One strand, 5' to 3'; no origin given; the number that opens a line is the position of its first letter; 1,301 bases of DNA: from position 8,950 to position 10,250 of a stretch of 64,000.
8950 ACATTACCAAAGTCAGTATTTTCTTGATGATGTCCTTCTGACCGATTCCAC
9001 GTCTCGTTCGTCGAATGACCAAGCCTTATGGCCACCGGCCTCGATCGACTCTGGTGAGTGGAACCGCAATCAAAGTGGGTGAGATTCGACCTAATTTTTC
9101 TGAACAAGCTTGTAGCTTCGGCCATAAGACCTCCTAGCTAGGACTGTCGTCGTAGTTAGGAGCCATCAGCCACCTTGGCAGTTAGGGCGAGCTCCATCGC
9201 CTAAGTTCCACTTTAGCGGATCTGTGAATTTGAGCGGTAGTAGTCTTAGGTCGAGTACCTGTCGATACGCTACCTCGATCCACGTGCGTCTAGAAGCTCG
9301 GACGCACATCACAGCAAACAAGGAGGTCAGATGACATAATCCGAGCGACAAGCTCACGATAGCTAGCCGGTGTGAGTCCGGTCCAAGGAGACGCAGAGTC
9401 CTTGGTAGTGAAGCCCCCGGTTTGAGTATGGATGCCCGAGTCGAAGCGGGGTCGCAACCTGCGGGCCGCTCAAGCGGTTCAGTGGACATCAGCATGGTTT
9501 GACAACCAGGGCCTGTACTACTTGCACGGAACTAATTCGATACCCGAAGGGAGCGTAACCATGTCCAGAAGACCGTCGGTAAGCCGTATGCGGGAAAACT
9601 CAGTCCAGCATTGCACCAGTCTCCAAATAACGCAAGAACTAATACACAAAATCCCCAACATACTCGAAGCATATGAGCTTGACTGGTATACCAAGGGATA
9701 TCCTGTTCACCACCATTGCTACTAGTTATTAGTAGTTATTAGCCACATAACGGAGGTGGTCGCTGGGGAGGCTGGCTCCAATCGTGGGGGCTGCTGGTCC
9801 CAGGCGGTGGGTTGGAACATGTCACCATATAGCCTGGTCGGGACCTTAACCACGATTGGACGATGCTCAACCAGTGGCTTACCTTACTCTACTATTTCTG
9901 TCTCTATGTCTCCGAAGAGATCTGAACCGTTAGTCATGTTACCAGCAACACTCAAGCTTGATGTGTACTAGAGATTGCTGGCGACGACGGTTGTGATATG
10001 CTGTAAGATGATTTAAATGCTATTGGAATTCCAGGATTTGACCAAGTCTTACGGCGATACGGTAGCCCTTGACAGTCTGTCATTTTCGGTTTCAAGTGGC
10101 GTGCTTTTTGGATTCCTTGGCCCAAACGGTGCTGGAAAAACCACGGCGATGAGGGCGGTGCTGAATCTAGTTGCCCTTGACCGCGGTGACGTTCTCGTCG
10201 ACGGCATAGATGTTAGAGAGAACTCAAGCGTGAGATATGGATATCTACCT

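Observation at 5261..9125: Translationally coupled operon: unknown 224-aa protein plus two MutS-domain-V-only ATPase paralogues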

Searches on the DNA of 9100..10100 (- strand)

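Call 29: build_rna_model(alignment_id=A2, structure=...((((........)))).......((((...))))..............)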
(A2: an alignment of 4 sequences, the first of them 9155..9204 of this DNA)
Model R1 built from alignment A2 (4 sequences, 51 columns); structure: as given.
model positions 50; base pairs 8; branch points 1; effective number of sequences 4; information 1.085 bits per position. Calibrated on 0.2 Mb of random sequence (short: E-values are rough).
structure used (alignment columns):
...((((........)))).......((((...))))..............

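Call 30: search_with_rna_model(model_id=R1, sources=[window, L007, L009, L010, L012, L013, L014, L015, L016, L017, L018, L019, L020, L021, L022, L023, L024, L025, L026, L027, L028, L029, L030, L031, L032, L033, L034, L035, L036, L037, L038, L039, L040, L041, L042, L043, L044, L045, L046, L047, L048, L049, L050, L051, L052, L053, L054, L055, L056, L057, L058, L059, L060, L061, L062, L063, L064, L065, L066, L067, L068, L069, L070, L071, L072, L073, L074, L075, L076, L077, L078, L079, L080, L081, L082, L083, L084, L085, L086, L087, L088, L089, L090, L091], max_evalue=1, make_alignment=true)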
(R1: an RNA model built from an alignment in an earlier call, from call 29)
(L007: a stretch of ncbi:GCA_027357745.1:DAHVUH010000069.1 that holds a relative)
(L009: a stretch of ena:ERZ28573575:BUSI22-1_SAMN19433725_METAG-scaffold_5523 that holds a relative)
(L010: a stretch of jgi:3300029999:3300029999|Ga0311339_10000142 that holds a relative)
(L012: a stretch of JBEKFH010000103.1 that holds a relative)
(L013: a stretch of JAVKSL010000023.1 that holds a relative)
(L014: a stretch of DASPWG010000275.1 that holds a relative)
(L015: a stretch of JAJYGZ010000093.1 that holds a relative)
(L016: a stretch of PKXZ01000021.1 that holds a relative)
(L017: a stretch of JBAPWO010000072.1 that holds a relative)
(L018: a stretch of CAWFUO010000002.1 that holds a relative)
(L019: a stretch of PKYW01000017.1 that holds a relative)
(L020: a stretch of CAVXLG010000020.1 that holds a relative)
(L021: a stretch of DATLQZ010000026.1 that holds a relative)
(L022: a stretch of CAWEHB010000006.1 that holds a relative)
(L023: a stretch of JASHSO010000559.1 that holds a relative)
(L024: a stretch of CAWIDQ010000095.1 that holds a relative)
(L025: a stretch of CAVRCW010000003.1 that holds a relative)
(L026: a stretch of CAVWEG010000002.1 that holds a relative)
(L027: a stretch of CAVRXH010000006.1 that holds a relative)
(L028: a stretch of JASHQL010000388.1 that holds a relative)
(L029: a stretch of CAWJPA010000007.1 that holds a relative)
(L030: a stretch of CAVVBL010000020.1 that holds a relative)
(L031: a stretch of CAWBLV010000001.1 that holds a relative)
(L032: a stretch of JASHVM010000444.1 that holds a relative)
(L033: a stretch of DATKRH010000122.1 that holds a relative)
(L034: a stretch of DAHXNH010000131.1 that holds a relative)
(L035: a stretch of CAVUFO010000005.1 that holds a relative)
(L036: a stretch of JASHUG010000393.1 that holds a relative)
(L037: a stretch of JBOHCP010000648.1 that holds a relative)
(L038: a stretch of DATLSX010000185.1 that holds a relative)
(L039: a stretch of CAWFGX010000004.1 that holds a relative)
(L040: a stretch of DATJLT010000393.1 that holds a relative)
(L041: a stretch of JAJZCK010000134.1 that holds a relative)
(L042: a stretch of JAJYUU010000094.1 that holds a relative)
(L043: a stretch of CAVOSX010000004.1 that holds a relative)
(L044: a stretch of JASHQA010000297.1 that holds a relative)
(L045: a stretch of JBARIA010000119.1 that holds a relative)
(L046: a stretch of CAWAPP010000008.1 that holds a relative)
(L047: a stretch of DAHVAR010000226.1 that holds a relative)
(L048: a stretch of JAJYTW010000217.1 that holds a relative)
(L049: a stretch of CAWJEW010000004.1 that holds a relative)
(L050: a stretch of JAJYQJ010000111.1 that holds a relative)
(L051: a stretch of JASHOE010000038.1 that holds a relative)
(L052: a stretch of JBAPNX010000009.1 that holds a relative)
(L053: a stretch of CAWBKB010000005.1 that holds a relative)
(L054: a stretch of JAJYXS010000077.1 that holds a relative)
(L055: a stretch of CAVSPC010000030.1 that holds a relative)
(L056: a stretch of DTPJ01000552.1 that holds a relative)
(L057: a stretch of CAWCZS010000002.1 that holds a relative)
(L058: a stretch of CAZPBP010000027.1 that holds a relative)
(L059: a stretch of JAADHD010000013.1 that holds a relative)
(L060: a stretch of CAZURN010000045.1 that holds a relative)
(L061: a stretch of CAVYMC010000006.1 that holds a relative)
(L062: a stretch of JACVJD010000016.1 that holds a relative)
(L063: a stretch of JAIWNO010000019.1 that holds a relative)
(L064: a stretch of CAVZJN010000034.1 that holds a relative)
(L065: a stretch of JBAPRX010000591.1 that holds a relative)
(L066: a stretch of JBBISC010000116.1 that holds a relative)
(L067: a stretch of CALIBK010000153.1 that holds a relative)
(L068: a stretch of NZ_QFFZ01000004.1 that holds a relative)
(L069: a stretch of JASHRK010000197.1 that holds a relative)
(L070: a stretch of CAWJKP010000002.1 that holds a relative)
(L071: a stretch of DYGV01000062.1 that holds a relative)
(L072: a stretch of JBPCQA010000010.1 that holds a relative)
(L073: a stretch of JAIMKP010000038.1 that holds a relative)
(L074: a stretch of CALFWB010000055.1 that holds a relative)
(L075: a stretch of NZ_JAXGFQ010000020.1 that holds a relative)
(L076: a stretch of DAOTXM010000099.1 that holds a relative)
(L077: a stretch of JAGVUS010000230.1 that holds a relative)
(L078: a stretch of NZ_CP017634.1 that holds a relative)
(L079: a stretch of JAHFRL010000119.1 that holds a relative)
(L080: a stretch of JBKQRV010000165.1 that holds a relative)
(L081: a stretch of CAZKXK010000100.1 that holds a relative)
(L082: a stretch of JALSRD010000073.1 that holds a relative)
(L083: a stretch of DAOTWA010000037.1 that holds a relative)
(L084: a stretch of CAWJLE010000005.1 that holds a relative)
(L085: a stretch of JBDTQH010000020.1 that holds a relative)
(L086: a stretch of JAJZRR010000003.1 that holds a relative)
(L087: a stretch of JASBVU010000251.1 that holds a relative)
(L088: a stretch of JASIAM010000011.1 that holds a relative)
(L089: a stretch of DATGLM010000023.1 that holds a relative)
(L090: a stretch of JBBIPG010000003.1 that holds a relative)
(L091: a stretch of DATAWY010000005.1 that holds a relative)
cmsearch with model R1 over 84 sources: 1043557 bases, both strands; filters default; matches with E-value up to 1: 158.
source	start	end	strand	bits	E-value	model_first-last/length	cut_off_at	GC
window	9155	9204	-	72.5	1.9e-19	1-50/50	no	0.58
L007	3424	3473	+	70.7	6.9e-19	1-50/50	no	0.58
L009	3541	3591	+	66.4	1.4e-17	1-50/50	no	0.63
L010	4286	4334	+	65.8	2.3e-17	1-50/50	no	0.63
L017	3981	4030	+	59.9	1.5e-15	1-50/50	no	0.62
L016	5077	5126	+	58.9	3.1e-15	1-50/50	no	0.62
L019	5070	5119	+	58.9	3.1e-15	1-50/50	no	0.62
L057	5024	5074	+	58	6e-15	1-50/50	no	0.61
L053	4289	4338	+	57.4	9.1e-15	1-50/50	no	0.62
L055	3742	3791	+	57.4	9.1e-15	1-50/50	no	0.62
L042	5139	5189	+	56.9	1.3e-14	1-50/50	no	0.65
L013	4153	4202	+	56.6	1.6e-14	1-50/50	no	0.62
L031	5023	5073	+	56.4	1.9e-14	1-50/50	no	0.59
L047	4369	4419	+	55.5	3.5e-14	1-50/50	no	0.67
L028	4340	4388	+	55.3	4.2e-14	1-50/50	no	0.61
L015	134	184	+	55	5e-14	1-50/50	no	0.65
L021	4562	4610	+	54.9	5.3e-14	1-50/50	no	0.59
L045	4172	4222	+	54.7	6.4e-14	1-50/50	no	0.61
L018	4312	4362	+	54.6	6.9e-14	1-50/50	no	0.63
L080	1669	1718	-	53.9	1.1e-13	1-50/50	no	0.64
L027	9174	9224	+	52.5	2.9e-13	1-50/50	no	0.63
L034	1709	1758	+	52.3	3.4e-13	1-50/50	no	0.58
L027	4914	4965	+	52.2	3.7e-13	1-50/50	no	0.63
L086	9355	9406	+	51.4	6.5e-13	1-50/50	no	0.63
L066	7024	7076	+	49.8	2e-12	1-50/50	no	0.64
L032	4647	4696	+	49.4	2.8e-12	1-50/50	no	0.66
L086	4383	4440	+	49.3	2.9e-12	1-50/50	no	0.64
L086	9952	10008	+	49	3.5e-12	1-50/50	no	0.61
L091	12747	12797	-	49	3.6e-12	1-50/50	no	0.63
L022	4298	4349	+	48.6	4.8e-12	1-50/50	no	0.65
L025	4373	4425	+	48.6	4.9e-12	1-50/50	no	0.57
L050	4947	4996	+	48.4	5.6e-12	1-50/50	no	0.56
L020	4295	4346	+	48.1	6.9e-12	1-50/50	no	0.67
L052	4175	4225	+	48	7.7e-12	1-50/50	no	0.63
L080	3152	3202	-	47.8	8.6e-12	1-50/50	no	0.65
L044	4340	4393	+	47.7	9e-12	1-50/50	no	0.69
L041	3659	3708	-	47.5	1.1e-11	1-50/50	no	0.68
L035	4336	4385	+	46.4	2.3e-11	1-50/50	no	0.64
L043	4254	4307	+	46.2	2.6e-11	1-50/50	no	0.69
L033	4252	4304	+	45.5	4.4e-11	1-50/50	no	0.64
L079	4279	4330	+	44.9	6.7e-11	1-50/50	no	0.62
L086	12859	12916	+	44.3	1e-10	1-50/50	no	0.62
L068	13398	13446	+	44.2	1.1e-10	1-50/50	no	0.61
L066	2222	2278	+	44.1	1.2e-10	1-50/50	no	0.58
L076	109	158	+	43.7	1.6e-10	1-50/50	no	0.56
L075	10961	11013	-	43.4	2e-10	1-50/50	no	0.55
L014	4374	4424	+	43.4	2e-10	1-50/50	no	0.65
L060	4137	4187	+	42.8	3.1e-10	1-50/50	no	0.59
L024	4332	4382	+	42.1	5.1e-10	1-50/50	no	0.65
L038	2587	2638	-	41.3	9e-10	1-50/50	no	0.67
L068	7603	7651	+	41.2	9.6e-10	1-50/50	no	0.53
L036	4320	4373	+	41.1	1e-09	1-50/50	no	0.67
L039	4306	4359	+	40.9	1.2e-09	1-50/50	no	0.69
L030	4355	4407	+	40.1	2e-09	1-50/50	no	0.66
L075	1069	1116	+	39.7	2.8e-09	1-50/50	no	0.54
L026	7966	8018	-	39.6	3.1e-09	1-50/50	no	0.66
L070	3465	3531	+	39.3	3.6e-09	1-50/50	no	0.64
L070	3211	3271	-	38.6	6.2e-09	1-50/50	no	0.69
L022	4120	4173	-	37.9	9.8e-09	1-50/50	no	0.65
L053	8701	8762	+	37.7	1.1e-08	1-50/50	no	0.5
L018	9429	9497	-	37.4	1.5e-08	1-50/50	no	0.59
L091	4201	4247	-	37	1.9e-08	1-50/50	no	0.55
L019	10259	10328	-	36.4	2.9e-08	1-50/50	no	0.64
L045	7705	7769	+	36.4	3e-08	1-50/50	no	0.74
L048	4057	4112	+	36.2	3.3e-08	1-50/50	no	0.62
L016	10236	10305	-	35.7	4.8e-08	1-50/50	no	0.66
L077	747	795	+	35.5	5.5e-08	1-50/50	no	0.47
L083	4286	4334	+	35.3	6.6e-08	1-50/50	no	0.61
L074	3494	3542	+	35.1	7.4e-08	1-50/50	no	0.59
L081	3122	3187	+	34.7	1e-07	1-50/50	no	0.7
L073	10832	10881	-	34.5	1.2e-07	1-50/50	no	0.46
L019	10394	10446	+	33.7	2e-07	1-50/50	no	0.62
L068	10399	10452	+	33.7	2e-07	1-50/50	no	0.5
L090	3945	4013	+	33.6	2.2e-07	1-50/50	no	0.71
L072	4223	4274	-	33.5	2.4e-07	1-50/50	no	0.65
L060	11943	11993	-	33.4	2.6e-07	1-50/50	no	0.53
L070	1187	1242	-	33.1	3.2e-07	1-50/50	no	0.59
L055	9257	9318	+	32.8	3.9e-07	1-50/50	no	0.5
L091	8341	8387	-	32.3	5.4e-07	1-50/50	no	0.62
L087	1925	1974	+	32.2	5.9e-07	1-50/50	no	0.52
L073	814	860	+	31.9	7.4e-07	1-50/50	no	0.53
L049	2434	2490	+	31.4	1.1e-06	1-50/50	no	0.65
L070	4281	4346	+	31.1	1.4e-06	1-50/50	no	0.65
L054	5081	5142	+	30.8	1.6e-06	1-50/50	no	0.71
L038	2991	3043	+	30.3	2.3e-06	1-50/50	no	0.72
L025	8235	8289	-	30.1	2.6e-06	1-50/50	no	0.6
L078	4279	4325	+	29.4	4.4e-06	1-50/50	no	0.53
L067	4183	4229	+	29.1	5.5e-06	1-50/50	no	0.45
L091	4394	4442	+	28.7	7.4e-06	1-50/50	no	0.53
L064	9784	9836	-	28.5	8.6e-06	1-50/50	no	0.55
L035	2754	2796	+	27.6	1.6e-05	1-50/50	no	0.77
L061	12854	12923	+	27.3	1.9e-05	1-50/50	no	0.54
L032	3214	3264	+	26.8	2.8e-05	1-50/50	no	0.65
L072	9793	9846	-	26.5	3.5e-05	1-50/50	no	0.59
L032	9887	9925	+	26.4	3.6e-05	1-50/50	no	0.69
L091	2989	3044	-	26.2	4.2e-05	1-50/50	no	0.55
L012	3180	3224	-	26.2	4.3e-05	1-50/50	no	0.69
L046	4336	4388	+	26.2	4.4e-05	1-50/50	no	0.62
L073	12641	12716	-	26.1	4.7e-05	1-50/50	no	0.41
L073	4137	4182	-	26.1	4.7e-05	1-50/50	no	0.48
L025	9253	9305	-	25.9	5.5e-05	1-50/50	no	0.58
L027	8615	8672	-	25.6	6.6e-05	1-50/50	no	0.53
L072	4367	4419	+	25.5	7.2e-05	1-50/50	no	0.64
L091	8519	8569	+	25.5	7.4e-05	1-50/50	no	0.51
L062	4634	4684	-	25.4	7.9e-05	1-50/50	no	0.63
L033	2196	2266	-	25.2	8.8e-05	1-50/50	no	0.73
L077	8630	8691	-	24.7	0.00013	1-50/50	no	0.52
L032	371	431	+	24.7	0.00013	1-50/50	no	0.67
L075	2895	2959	+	24.2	0.00019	1-50/50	no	0.52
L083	4105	4166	-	24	0.0002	1-50/50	no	0.5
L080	3975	4024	+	23.8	0.00024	1-50/50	no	0.58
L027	3711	3760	+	23.8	0.00024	1-50/50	no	0.74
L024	4211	4263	-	23.8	0.00024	1-50/50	no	0.75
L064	11140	11186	+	23.7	0.00026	1-50/50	no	0.6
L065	2583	2650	+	23.3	0.00034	1-50/50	no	0.56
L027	3579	3641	-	23.2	0.00038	1-50/50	no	0.7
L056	204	260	+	23.1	0.0004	1-50/50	no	0.4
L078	1610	1673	+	22.9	0.00044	1-50/50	no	0.47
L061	12631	12684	-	22.9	0.00045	1-50/50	no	0.52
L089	4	57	+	22.8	0.00048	1-50/50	no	0.52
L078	2523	2576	+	22.6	0.00056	1-50/50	no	0.52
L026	1283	1333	+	22.5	0.00059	1-50/50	no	0.71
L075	11176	11238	+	22.5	0.00063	1-50/50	no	0.6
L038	10700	10752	-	22.5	0.00063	1-50/50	no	0.81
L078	1435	1494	-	21.5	0.0012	1-50/50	no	0.55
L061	3393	3443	-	21.1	0.0016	1-50/50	no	0.53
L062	4930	4978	+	21.1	0.0017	1-50/50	no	0.55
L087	1813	1861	+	21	0.0017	1-50/50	no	0.43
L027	8748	8801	+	20.9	0.0019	1-50/50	no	0.76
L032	3100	3148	-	20.9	0.002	1-50/50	no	0.69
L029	3296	3339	-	20.2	0.0032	1-50/50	no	0.7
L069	2693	2754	+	19.9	0.0038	1-50/50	no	0.66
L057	4825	4894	-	19.6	0.0049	1-50/50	no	0.69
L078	8605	8665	+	19.6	0.0049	1-50/50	no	0.56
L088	4305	4361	+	19.3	0.0061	1-50/50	no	0.58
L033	3989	4045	-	19.1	0.0071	1-50/50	no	0.58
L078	7570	7631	+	18.8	0.0087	1-50/50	no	0.53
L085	9616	9700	+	18.5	0.01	1-50/50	no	0.52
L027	6911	6969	-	18.5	0.011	1-50/50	no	0.75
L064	3278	3331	+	17.8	0.017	1-50/50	no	0.46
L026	1159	1206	-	17.8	0.017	1-50/50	no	0.67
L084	4263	4337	+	16.8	0.036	1-50/50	no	0.6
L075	7671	7735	-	16.8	0.037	1-50/50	no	0.58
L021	4249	4299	-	16.5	0.043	1-50/50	no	0.67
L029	3468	3521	+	16.2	0.055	1-50/50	no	0.74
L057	11111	11157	-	15.4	0.094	1-50/50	no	0.66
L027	11024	11076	-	15.4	0.1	1-50/50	no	0.75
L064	2223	2239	-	14.8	0.15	1-50/50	no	0.47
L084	8177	8229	-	14.3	0.21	1-50/50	no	0.58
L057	12449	12503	+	14.1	0.25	1-50/50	no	0.65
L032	214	269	-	14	0.26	1-50/50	no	0.73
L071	4985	5046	+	14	0.27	1-50/50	no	0.56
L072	9971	10043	+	13.8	0.31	1-50/50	no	0.68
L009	1089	1155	-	13.1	0.5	1-50/50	no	0.55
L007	587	638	+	12.8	0.64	1-50/50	no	0.54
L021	9527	9589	+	12.6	0.7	1-50/50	no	0.68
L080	9122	9155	-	12.3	0.9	4-37/50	no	0.62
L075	7625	7655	+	12.2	0.97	1-50/50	no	0.35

Alignment A3: 150 matches aligned to the model, 144 columns, each read 5' to 3' on its own strand. Consensus structure (alignment columns), stored with it:
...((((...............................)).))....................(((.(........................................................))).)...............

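Call 44: search_rna_families(source=window, start=9100, end=10100, threshold=evalue, max_evalue=1, show_alignments=1)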
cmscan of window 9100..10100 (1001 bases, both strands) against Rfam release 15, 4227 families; matches with E-value up to 1: 2.
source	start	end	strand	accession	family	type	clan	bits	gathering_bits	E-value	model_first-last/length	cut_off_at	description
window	9150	9210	-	RF01734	Fluoride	Cis-reg; riboswitch;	-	49.3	34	1.9e-12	1-64/64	no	Fluoride riboswitch aptamer (crcB RNA motif)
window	9364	9497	+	RF02003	group-II-D1D4-4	Intron;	CL00102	47.3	49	3.5e-09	1-138/138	no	Group II catalytic intron D1-D4-4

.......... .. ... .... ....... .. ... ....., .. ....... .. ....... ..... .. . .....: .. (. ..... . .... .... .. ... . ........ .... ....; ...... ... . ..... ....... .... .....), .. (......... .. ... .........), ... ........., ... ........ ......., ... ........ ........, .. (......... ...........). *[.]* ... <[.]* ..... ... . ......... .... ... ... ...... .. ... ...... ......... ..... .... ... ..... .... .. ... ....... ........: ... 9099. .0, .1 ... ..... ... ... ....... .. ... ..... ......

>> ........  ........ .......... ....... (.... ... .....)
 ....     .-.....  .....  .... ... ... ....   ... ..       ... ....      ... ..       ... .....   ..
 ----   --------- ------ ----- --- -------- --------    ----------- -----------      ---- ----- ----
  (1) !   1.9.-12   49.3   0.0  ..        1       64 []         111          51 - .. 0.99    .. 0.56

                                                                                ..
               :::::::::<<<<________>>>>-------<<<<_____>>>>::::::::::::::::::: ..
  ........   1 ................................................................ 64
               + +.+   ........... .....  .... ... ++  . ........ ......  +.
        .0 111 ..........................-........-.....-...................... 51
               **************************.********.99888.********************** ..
